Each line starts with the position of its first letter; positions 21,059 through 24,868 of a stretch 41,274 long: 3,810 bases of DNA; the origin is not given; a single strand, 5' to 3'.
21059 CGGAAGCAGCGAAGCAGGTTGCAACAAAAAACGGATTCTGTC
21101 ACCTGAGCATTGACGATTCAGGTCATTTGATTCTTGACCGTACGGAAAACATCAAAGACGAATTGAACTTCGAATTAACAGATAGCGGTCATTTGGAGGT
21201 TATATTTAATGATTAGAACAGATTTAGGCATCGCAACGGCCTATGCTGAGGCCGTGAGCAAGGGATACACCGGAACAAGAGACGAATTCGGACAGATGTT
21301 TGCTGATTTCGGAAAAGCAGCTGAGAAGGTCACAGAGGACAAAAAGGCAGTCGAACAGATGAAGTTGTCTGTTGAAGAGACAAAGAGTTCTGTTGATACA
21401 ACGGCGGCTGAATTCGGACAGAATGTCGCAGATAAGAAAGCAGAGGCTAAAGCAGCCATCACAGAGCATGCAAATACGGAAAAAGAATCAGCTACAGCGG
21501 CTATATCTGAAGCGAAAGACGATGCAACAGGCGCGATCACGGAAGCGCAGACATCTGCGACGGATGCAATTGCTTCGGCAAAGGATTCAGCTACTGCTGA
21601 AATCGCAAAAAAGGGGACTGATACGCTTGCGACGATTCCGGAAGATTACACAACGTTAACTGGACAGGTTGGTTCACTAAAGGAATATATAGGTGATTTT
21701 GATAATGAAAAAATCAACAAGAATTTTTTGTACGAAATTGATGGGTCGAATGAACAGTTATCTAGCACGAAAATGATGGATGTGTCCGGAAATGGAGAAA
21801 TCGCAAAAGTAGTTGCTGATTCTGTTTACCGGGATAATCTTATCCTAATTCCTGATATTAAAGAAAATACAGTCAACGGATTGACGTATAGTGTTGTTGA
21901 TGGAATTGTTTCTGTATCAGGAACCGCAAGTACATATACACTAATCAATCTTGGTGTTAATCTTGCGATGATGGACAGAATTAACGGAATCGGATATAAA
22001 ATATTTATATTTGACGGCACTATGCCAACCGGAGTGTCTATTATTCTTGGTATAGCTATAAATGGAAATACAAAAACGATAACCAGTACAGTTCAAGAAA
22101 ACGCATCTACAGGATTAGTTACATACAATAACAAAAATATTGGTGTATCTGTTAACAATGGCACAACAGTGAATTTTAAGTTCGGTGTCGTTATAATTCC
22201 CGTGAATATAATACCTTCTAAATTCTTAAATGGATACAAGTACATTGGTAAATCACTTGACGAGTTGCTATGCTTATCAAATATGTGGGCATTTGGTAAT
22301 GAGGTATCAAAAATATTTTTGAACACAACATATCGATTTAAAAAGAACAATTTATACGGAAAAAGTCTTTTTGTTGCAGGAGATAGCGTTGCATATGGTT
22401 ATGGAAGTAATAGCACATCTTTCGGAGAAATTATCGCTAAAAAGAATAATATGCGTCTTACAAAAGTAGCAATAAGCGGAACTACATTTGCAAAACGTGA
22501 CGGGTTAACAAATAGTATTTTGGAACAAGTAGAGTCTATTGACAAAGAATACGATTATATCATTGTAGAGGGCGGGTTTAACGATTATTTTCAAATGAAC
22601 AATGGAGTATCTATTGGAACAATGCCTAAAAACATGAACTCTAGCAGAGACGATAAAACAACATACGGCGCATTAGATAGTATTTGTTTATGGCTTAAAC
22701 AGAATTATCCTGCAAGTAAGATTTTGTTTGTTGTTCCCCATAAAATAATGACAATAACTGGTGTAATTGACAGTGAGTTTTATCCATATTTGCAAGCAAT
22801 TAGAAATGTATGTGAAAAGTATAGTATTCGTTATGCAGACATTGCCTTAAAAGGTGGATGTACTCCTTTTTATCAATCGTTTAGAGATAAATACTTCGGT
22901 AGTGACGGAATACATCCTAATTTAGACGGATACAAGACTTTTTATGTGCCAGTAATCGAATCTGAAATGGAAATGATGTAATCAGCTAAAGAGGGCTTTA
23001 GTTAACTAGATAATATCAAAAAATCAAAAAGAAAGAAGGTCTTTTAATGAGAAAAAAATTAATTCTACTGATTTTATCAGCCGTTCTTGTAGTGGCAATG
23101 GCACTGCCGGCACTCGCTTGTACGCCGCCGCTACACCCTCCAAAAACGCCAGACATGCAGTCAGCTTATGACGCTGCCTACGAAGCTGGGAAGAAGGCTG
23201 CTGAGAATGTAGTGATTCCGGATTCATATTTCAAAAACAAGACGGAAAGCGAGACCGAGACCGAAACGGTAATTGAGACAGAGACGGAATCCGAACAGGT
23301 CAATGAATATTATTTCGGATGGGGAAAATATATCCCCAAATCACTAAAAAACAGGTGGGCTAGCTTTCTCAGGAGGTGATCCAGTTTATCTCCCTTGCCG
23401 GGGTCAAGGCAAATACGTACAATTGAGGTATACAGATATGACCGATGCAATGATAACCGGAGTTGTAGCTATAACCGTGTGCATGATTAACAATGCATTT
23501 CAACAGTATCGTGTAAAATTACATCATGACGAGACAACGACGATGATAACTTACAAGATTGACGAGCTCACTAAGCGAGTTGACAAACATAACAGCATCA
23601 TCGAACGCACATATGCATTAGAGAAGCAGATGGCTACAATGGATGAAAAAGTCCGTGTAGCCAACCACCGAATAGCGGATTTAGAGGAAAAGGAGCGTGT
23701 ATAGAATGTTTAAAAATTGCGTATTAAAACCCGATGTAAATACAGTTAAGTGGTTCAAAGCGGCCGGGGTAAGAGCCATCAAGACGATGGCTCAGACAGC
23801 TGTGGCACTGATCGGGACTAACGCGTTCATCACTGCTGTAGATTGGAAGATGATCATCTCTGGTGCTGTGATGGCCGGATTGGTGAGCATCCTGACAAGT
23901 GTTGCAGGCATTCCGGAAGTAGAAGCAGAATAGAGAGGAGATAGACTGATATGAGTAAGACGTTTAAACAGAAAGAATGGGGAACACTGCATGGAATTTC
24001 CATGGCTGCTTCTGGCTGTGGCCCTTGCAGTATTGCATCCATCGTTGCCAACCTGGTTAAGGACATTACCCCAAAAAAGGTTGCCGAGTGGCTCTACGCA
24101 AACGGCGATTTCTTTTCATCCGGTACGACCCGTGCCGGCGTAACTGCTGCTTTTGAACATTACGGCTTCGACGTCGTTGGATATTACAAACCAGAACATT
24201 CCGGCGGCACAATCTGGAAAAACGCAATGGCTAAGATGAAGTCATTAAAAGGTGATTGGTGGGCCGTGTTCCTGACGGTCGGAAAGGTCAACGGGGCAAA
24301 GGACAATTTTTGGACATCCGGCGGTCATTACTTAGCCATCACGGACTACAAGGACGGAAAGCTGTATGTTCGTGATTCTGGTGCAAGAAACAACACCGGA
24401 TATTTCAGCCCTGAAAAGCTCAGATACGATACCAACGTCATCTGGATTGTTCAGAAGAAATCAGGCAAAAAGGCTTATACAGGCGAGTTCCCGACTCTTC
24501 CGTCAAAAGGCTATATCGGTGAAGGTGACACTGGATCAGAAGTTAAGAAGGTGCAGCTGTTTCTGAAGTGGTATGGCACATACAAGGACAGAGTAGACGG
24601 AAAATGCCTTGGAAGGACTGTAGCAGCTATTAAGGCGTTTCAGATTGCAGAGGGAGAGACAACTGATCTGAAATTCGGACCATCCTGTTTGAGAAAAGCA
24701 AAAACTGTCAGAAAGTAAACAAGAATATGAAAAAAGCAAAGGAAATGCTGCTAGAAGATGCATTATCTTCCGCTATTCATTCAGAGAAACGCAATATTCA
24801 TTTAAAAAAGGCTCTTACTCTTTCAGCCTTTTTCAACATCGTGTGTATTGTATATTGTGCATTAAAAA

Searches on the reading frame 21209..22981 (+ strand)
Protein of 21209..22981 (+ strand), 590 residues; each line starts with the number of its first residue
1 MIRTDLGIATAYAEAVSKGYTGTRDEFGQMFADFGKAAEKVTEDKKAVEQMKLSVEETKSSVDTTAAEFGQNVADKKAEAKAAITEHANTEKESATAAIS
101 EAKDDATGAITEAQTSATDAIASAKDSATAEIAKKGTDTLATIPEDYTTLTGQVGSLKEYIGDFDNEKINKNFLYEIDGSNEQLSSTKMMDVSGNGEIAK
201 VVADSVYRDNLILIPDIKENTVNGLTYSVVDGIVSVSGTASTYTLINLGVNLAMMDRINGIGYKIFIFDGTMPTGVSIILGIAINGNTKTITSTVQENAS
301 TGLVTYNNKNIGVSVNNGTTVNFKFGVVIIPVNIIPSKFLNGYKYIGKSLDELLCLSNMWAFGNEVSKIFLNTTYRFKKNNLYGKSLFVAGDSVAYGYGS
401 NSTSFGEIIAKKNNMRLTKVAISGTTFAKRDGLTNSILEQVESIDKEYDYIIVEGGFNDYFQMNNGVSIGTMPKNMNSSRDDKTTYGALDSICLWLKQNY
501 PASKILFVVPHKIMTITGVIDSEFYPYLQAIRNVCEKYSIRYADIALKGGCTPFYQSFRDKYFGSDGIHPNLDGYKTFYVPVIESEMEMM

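Call 69: search_protein_families(library=pfam, proteins=[window:21209-22981:+], max_evalue=0.01)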
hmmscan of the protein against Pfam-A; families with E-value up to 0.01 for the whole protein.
window:21209-22981:+ (590 aa): 4 families
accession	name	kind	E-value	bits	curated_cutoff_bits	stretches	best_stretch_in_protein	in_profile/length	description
PF13472.12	Lipase_GDSL_2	-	1.7e-14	55.1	32.9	1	390-576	2-177/178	GDSL-like Lipase/Acylhydrolase family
PF00657.28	Lipase_GDSL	-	1.5e-06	28.9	23.6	1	387-577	1-203/208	GDSL-like Lipase/Acylhydrolase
PF01442.23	Apolipoprotein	-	0.00021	21.5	90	1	37-128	27-119/190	Apolipoprotein A1/A4/E domain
PF09731.14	Mitofilin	-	0.0009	18.7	27.4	1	39-155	85-193/614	Mitochondrial inner membrane protein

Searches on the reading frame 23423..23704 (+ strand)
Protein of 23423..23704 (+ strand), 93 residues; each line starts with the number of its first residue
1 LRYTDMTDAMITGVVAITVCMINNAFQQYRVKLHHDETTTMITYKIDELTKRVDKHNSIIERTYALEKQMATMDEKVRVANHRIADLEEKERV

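Call 69: search_protein_families(library=pfam, proteins=[window:23423-23704:+], max_evalue=0.01)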
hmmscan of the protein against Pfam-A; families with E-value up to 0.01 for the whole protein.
window:23423-23704:+ (93 aa): 1 family
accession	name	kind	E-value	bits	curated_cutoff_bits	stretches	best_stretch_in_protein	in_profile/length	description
PF10779.14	XhlA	-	0.0048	17.5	34.7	1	44-89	4-46/67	Haemolysin XhlA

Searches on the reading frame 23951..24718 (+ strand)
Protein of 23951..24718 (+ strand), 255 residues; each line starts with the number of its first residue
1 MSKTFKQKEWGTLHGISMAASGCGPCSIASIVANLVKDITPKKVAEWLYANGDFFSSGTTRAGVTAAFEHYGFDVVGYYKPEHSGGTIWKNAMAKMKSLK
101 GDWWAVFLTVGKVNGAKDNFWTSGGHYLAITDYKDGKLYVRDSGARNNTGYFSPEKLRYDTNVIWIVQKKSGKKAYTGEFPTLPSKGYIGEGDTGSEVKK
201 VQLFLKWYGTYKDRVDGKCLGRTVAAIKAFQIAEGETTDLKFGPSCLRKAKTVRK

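Call 69: search_protein_families(library=pfam, proteins=[window:23951-24718:+], max_evalue=0.01)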
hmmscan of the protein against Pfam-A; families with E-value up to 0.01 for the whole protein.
window:23951-24718:+ (255 aa): 2 families
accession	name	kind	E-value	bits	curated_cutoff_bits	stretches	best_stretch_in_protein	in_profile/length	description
PF13529.12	Peptidase_C39_2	-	7.7e-07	30.2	24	1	19-143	12-142/143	Peptidase_C39 like family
PF01471.23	PG_binding_1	-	2.9e-06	27.8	23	1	194-239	1-46/57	Putative peptidoglycan binding domain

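Call 70: search_protein_families(library=phrogs, proteins=[window:23951-24718:+], max_evalue=0.001)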
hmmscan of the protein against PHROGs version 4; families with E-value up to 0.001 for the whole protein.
window:23951-24718:+ (255 aa): 1 family
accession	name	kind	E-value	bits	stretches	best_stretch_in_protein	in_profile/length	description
phrog_2649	-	lysis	5.6e-06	27.4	1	169-252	159-237/261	endolysin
